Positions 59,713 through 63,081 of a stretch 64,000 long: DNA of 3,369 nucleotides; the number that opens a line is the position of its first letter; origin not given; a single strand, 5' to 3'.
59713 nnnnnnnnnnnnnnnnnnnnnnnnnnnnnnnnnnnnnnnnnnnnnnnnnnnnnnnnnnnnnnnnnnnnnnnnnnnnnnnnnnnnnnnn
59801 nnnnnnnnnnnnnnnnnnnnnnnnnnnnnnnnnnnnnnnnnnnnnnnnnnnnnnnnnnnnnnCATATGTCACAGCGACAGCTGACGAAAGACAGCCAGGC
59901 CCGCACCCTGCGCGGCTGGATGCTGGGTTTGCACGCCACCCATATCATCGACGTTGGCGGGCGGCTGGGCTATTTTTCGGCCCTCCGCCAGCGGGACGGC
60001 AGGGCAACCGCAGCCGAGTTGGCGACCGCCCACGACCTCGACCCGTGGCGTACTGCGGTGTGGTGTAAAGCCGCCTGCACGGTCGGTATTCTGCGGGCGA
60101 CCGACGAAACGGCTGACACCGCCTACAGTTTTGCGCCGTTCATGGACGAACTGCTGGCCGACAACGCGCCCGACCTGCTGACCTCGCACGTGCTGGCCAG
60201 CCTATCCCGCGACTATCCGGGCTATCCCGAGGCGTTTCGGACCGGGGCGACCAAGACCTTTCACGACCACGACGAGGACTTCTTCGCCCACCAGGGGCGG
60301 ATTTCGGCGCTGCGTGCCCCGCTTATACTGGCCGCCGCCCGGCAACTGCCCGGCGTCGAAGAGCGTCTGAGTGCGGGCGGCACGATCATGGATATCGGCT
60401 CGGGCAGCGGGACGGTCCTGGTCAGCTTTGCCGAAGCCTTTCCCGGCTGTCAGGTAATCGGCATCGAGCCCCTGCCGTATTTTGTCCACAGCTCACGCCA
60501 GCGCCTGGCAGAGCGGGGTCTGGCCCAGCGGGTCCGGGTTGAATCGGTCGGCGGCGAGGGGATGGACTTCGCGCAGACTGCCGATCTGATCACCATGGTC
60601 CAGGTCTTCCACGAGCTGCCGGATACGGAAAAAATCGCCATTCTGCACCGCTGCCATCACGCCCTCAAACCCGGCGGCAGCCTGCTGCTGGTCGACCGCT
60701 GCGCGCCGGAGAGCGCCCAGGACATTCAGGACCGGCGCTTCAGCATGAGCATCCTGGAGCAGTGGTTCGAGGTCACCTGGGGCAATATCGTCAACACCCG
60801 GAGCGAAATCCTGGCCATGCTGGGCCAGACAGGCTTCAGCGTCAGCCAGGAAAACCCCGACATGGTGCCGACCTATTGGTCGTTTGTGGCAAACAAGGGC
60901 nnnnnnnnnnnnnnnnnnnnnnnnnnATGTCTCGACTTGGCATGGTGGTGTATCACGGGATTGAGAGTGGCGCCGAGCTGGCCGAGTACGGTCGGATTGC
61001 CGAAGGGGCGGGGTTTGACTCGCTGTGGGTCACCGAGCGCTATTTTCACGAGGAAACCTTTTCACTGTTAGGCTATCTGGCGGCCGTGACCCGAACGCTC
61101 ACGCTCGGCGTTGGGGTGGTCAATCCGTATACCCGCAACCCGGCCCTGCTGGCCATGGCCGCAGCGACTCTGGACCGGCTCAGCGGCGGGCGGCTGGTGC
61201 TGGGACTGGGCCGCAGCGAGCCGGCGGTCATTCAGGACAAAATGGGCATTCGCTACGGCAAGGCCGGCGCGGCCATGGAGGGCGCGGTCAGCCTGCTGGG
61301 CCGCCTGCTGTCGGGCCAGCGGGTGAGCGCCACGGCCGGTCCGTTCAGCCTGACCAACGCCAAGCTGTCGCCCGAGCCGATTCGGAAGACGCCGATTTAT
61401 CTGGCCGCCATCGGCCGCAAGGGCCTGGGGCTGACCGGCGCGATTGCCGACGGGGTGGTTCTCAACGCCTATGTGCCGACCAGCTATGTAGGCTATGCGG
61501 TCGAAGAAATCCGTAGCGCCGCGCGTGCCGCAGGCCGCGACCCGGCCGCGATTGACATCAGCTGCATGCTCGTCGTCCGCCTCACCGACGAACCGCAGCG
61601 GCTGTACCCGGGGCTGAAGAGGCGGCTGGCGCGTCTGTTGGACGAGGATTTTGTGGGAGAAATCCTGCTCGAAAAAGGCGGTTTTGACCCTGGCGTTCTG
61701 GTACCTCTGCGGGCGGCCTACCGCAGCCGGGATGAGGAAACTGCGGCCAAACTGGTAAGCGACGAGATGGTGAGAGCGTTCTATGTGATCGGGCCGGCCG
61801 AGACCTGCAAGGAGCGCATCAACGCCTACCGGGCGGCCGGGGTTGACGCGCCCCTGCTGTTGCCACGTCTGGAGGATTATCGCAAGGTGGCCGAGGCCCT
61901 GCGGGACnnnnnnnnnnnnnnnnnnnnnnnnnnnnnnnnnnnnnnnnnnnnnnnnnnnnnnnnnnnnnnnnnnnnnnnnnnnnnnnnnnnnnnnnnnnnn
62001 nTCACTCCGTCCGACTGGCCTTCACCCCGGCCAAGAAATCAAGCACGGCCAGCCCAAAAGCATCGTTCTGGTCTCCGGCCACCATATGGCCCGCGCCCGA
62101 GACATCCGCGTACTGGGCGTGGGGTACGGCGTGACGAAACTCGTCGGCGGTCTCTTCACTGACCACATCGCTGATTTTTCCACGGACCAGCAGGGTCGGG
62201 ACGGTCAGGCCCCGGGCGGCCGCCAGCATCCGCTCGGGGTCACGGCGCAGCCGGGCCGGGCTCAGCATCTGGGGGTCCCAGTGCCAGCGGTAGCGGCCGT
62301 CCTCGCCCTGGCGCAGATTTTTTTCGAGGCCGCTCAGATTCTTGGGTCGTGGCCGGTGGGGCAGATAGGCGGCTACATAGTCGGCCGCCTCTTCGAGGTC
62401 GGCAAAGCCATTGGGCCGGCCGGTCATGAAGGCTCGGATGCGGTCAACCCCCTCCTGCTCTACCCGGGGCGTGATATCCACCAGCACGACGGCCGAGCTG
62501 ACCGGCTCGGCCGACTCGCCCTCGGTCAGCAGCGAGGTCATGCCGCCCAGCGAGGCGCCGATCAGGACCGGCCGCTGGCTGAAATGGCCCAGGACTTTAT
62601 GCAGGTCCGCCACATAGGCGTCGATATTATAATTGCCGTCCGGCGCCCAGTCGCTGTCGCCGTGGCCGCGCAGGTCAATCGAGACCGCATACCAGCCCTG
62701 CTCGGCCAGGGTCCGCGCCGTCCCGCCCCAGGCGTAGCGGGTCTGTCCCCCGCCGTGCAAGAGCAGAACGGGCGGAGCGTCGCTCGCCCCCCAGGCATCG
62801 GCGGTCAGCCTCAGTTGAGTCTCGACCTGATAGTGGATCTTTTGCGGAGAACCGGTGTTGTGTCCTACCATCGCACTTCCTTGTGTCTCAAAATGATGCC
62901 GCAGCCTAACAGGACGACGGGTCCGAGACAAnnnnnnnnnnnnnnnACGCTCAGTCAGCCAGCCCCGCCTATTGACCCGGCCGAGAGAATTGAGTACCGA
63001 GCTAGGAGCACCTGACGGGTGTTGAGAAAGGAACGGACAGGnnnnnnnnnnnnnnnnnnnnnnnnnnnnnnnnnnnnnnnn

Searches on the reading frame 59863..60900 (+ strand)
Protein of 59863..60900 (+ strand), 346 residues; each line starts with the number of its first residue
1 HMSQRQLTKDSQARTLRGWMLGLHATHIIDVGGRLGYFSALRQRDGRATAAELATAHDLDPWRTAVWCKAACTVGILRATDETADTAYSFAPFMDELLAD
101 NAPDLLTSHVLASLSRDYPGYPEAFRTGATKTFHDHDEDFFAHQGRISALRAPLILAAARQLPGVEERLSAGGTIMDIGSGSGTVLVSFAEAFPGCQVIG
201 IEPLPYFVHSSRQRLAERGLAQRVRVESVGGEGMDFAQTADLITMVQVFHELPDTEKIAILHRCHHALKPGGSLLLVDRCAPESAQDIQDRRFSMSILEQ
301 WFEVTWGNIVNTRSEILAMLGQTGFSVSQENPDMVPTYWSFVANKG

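Call 8: search_protein_families(library=pfam, proteins=[window:59863-60900:+])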
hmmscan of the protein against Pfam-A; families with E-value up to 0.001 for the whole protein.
window:59863-60900:+ (346 aa): 12 families
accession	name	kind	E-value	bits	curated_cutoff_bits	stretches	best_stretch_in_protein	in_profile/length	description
PF00891.24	Methyltransf_2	-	5.1e-18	65.6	22.3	1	146-325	39-209/210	O-methyltransferase domain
PF08242.18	Methyltransf_12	-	1e-16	61.9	30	1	176-274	1-98/98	Methyltransferase domain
PF13649.12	Methyltransf_25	-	6.9e-15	56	27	1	175-272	1-97/97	Methyltransferase domain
PF13489.12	Methyltransf_23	-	1.1e-13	51.7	27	1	167-328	18-162/164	Methyltransferase domain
PF08241.18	Methyltransf_11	-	1.3e-11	45.4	21.2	1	177-275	2-94/95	Methyltransferase domain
PF13847.12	Methyltransf_31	-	2.6e-10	40.6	27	1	170-291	2-125/145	Methyltransferase domain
PF02353.26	CMAS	-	5.3e-07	29.7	27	1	168-286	59-174/273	Mycolic acid cyclopropane synthetase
PF01135.25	PCMT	-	2.4e-06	27.9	20.3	1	151-254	57-157/210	Protein-L-isoaspartate(D-aspartate) O-methyltransferase (PCMT)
PF05891.18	Methyltransf_PK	-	6e-06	26.4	27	1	174-299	58-182/218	AdoMet dependent proline di-methyltransferase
PF05175.20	MTS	-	2.9e-05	24.2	23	1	171-279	31-141/170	Methyltransferase small domain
PF02390.23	Methyltransf_4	-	0.0001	22.3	24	1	175-214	5-44/173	Putative methyltransferase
PF01209.24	Ubie_methyltran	-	0.00025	20.9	20.1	1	171-283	47-158/233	ubiE/COQ5 methyltransferase family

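Call 40: search_protein_families(library=ncbifam, proteins=[window:59863-60900:+], max_evalue=0.00001)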
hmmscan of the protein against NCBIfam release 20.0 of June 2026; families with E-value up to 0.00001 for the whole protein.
window:59863-60900:+ (346 aa): 10 families
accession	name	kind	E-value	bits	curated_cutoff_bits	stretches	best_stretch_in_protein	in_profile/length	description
NF043040.1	corrin_prot_MT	hypoth_equivalog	2.3e-19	69.7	180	1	168-338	37-209/216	corrinoid protein-associated methyltransferase CpaM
NF041537.1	ArsM_AhpD_UU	exception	1.1e-12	47.4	510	1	169-329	74-226/345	arsenite methyltransferase/AhpD domain selenoprotein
NF041536.1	ArsM_DUF2284_UU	exception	8e-11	40.9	575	1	168-327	73-224/459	arsenite methyltransferase/DUF2284 domain selenoprotein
NF047649.1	MTase_UXPK_star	exception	1.4e-09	37.4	460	1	169-326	75-224/283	methyltransferase/UXPK-star double selenoprotein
TIGR04543.1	ketoArg_3Met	equivalog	2.5e-07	30.1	425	1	174-253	152-234/336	2-ketoarginine methyltransferase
TIGR01983.1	UbiG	equivalog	3.2e-07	29.9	102.95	1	148-276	26-151/228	bifunctional 2-polyprenyl-6-hydroxyphenol methylase/3-demethylubiquinol 3-O-methyltransferase UbiG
TIGR02469.1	CbiT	equivalog_domain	5e-07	30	78.3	1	168-275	16-119/124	precorrin-6Y C5,15-methyltransferase (decarboxylating) subunit CbiT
TIGR02716.1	C20_methyl_CrtF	equivalog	1.9e-06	27.2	276.1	0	166-279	144-255/306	bacteriochlorophyllide d C-20 methyltransferase BchU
NF045667.1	MTase_DVU1556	equivalog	2.1e-06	27.4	155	1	169-328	20-163/213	DVU_1556 family methyltransferase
TIGR01444.1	fkbM_fam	subfamily_domain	4.9e-06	27.1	37.7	0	174-227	1-53/143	FkbM family methyltransferase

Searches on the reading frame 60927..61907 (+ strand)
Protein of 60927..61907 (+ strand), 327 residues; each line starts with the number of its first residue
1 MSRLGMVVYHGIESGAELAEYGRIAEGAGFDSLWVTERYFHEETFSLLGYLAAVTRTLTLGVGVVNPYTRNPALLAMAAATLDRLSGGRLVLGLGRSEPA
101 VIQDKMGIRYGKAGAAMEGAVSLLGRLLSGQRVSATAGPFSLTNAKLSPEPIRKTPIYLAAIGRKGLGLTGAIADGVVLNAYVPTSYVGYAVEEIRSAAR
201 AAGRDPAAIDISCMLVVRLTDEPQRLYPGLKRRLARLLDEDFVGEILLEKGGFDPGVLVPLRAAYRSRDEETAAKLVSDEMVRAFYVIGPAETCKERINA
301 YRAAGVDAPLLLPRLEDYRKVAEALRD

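Call 8: search_protein_families(library=pfam, proteins=[window:60927-61907:+])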
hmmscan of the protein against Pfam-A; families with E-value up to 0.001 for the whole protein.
window:60927-61907:+ (327 aa): 1 family
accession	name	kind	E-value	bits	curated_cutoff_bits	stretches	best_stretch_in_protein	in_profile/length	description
PF00296.26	Bac_luciferase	-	3.1e-68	230.9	27.9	1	13-307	20-313/314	Luciferase-like monooxygenase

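Call 40: search_protein_families(library=ncbifam, proteins=[window:60927-61907:+], max_evalue=0.00001)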
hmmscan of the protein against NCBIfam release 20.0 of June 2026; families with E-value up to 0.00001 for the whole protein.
window:60927-61907:+ (327 aa): 30 families (the best 25 are shown)
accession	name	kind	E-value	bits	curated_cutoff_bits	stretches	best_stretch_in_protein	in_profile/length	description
NF002619.0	PRK02271.1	equivalog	8.7e-52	176.4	276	1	16-308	14-302/329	5,10-methylenetetrahydromethanopterin reductase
TIGR03555.1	F420_mer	equivalog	3.8e-50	171.1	348.7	1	16-306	12-299/325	5,10-methylenetetrahydromethanopterin reductase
TIGR03857.1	F420_MSMEG_2249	hypoth_equivalog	5.4e-45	154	218.4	1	16-308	14-318/329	TIGR03857 family LLM class F420-dependent oxidoreductase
TIGR03841.1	F420_Rv3093c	subfamily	1.3e-41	143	213.65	1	16-313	10-296/298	LLM class F420-dependent oxidoreductase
TIGR03559.1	F420_Rv3520c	subfamily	3.1e-38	131.6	335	1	17-307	14-320/325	LLM class F420-dependent oxidoreductase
TIGR04024.1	F420_NP1902A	hypoth_equivalog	2.6e-33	115.2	345.4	1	11-308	10-307/330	TIGR04024 family LLM class F420-dependent oxidoreductase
TIGR03619.1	F420_Rv2161c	subfamily_domain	1.3e-32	113.4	166.9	1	20-214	2-217/247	TIGR03619 family F420-dependent LLM class oxidoreductase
TIGR03564.1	F420_MSMEG_4879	subfamily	3e-29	102.4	234.25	1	23-232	6-213/265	TIGR03564 family F420-dependent LLM class oxidoreductase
TIGR03842.1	F420_CPS_4043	hypoth_equivalog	5.3e-27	94.8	295.45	1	8-213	5-202/329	TIGR03842 family LLM class F420-dependent oxidoreductase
TIGR03617.1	F420_MSMEG_2256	subfamily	1.5e-23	83.2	278.15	1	25-303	4-290/318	TIGR03617 family F420-dependent LLM class oxidoreductase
TIGR03560.1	F420_Rv1855c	subfamily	2.8e-21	76.4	231.4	1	15-213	12-226/227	TIGR03560 family F420-dependent LLM class oxidoreductase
TIGR03621.1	F420_MSMEG_2516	subfamily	2.9e-21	75.9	213.15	1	9-182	7-178/295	TIGR03621 family F420-dependent LLM class oxidoreductase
TIGR03854.1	F420_MSMEG_3544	hypoth_equivalog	2e-19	70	295.6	1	17-236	14-235/290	TIGR03854 family LLM class F420-dependent oxidoreductase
TIGR03557.1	F420_G6P_family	subfamily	4.2e-17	62.3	210.4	1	16-179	13-187/316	TIGR03557 family F420-dependent LLM class oxidoreductase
TIGR04465.1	ArgArg_F420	equivalog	7.6e-17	61.4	470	1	4-215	48-268/364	F420-dependent hydroxymycolic acid dehydrogenase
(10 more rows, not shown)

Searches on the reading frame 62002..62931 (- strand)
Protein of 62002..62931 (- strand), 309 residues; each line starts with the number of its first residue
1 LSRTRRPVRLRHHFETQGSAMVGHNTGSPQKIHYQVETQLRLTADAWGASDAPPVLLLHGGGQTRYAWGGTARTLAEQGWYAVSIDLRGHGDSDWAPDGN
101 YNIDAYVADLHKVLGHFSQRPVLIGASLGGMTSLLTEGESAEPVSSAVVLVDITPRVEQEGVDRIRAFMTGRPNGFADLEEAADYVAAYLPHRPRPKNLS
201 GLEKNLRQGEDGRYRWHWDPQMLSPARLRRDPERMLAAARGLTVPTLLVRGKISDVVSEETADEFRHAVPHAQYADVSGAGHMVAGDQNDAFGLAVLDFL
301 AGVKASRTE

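Call 8: search_protein_families(library=pfam, proteins=[window:62002-62931:-])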
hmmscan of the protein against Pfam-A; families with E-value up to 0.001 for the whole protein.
window:62002-62931:- (309 aa): 4 families
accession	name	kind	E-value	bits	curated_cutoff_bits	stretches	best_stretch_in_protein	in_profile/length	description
PF00561.26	Abhydrolase_1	-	2.2e-22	80.4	25.8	1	53-284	1-240/245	alpha/beta hydrolase fold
PF12697.13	Abhydrolase_6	-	8.8e-19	69.5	26.3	1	55-292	1-214/217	Alpha/beta hydrolase family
PF12146.15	Hydrolase_4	-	3.9e-16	59.5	27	1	55-288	7-238/239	Serine aminopeptidase, S33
PF08386.16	Abhydrolase_4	-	6.3e-05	23.5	21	0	232-301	26-92/103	TAP-like protein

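Call 40: search_protein_families(library=ncbifam, proteins=[window:62002-62931:-], max_evalue=0.00001)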
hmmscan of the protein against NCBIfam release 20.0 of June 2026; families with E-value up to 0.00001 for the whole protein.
window:62002-62931:- (309 aa): 18 families
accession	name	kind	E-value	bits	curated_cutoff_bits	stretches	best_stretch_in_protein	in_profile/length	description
TIGR02427.1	protocat_pcaD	equivalog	1.7e-19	70.2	255.85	1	49-300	10-250/251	3-oxoadipate enol-lactonase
NF051488.1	bifunc_PcaDC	exception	4.3e-17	62.3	390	1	46-303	6-253/375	bifunctional 3-oxoadipate enol-lactonase/4-carboxymuconolactone decarboxylase PcaDC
NF051487.1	bifunc_PcaCD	exception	1.6e-16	60.4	430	1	26-133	144-252/413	bifunctional 4-carboxymuconolactone decarboxylase/3-oxoadipate enol-lactonase PcaCD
NF007954.0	PRK10673.1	equivalog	3.2e-13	49.5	399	1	49-155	13-116/255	esterase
TIGR03056.1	bchO_mg_che_rel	equivalog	8.8e-13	47.9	172.55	1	47-133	23-109/278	alpha/beta fold hydrolase BchO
TIGR03695.1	menH_SHCHC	equivalog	1.9e-11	43.9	208.55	1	53-148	3-100/252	2-succinyl-6-hydroxy-2,4-cyclohexadiene-1-carboxylate synthase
NF004514.1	PRK05855.1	equivalog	3.6e-11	42.4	455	1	37-122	7-93/578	SDR family oxidoreductase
NF011457.0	PRK14875.1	equivalog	1.8e-10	40.3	307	1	25-146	108-225/372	acetoin dehydrogenase dihydrolipoyllysine-residue acetyltransferase subunit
NF052610.1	macro_16_ester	equivalog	5.5e-10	39.1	420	1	39-287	10-267/281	alpha/beta fold macrolide esterase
TIGR01250.1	pro_imino_pep_2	subfamily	1.5e-09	37.8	167.65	0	49-133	22-110/288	proline iminopeptidase-family hydrolase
NF002043.0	PRK00870.1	subfamily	5.1e-09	36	265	1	33-165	27-161/302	haloalkane dehalogenase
NF045632.1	hydroxlase_HsaD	equivalog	1.4e-08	34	400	1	35-134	18-119/290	4,5:9,10-diseco-3-hydroxy-5,9,17-trioxoandrosta-1(10),2-diene-4-oate hydrolase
NF041759.1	mac_hydro_EstT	equivalog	2.4e-08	33.5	450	1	38-150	8-124/278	macrolide hydrolase EstT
NF050089.1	i_nPHAscl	equivalog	4.4e-08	32.5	300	0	52-148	18-113/288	intracellular short-chain-length polyhydroxyalkanoate depolymerase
NF053693.1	esterase_mleCBF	exception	3.7e-07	29.8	564.5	0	41-135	12-110/279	CBF family alpha/beta fold macrolide esterase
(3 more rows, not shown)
